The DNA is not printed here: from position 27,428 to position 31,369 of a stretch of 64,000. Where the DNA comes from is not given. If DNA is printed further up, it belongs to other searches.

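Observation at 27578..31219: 1213-aa cytoplasmic protein with NHL propellers at both ends of a long helical spacer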

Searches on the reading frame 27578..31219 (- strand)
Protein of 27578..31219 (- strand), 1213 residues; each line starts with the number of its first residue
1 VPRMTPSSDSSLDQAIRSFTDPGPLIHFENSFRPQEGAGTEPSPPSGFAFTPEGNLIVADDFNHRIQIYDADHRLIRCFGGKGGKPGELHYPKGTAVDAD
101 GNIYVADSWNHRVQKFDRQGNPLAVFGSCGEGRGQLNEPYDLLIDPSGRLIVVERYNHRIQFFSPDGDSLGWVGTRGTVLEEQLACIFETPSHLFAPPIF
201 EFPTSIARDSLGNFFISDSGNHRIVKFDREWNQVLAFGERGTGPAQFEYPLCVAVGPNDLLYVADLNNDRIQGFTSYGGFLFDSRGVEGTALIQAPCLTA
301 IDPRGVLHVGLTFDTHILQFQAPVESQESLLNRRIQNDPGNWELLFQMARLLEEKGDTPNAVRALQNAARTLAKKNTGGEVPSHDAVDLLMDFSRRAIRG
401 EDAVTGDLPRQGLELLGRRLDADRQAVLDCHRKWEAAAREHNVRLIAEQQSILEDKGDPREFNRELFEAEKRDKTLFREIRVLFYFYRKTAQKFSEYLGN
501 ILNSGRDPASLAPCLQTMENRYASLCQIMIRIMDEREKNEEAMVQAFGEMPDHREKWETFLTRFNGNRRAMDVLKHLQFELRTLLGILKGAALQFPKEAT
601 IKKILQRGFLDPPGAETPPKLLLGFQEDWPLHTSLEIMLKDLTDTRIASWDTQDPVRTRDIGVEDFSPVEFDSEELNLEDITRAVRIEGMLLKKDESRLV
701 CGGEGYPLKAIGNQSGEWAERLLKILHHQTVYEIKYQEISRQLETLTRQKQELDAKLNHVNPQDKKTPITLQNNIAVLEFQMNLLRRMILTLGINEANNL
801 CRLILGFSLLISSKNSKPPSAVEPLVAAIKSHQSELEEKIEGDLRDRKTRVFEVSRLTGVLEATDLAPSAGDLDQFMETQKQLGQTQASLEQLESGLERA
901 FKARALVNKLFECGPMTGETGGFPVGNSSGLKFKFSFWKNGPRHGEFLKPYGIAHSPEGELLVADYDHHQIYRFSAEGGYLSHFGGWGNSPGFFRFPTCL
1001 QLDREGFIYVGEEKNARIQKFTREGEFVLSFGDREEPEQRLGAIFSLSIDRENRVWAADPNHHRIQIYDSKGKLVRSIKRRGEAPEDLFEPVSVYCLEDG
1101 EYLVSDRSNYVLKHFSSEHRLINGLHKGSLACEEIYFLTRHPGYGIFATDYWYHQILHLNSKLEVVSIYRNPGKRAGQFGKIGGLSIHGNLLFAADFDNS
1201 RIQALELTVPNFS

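Call 5: search_protein_families(library=pfam, proteins=[window:27578-31219:-], max_evalue=0.01)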
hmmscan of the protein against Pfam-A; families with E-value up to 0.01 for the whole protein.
window:27578-31219:- (1213 aa): 9 families
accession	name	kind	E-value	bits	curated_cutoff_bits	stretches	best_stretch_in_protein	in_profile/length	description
PF01436.27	NHL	-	5.9e-54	178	20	4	89-116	1-28/28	NHL repeat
PF08450.18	SGL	-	2.2e-11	44.3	26.3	1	45-122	136-216/246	SMP-30/Gluconolactonase/LRE-like region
PF17170.10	DUF5128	-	4.7e-09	36.3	22.9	0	959-1027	54-124/321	6-bladed beta-propeller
PF13449.12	Phytase-like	-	5.1e-09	36.9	27.6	0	205-233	72-99/284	Esterase-like activity of phytase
PF25021.1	TEN_NHL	-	8.9e-09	35.2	27.1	0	77-121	129-171/357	Teneurin NHL domain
PF24684.1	Vgb_lyase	-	7.7e-05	22.1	50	0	949-1074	14-129/290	Virginiamycin B lyase family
PF06739.17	SBBP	-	0.00022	21.5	20.5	0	91-106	14-29/38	Beta-propeller repeat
PF07494.17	Reg_prop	-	0.0011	19.4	20.4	0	1043-1058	6-21/24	Two component regulator propeller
PF13431.12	TPR_17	-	0.0077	16.9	24.4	0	335-361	6-32/34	Tetratricopeptide repeat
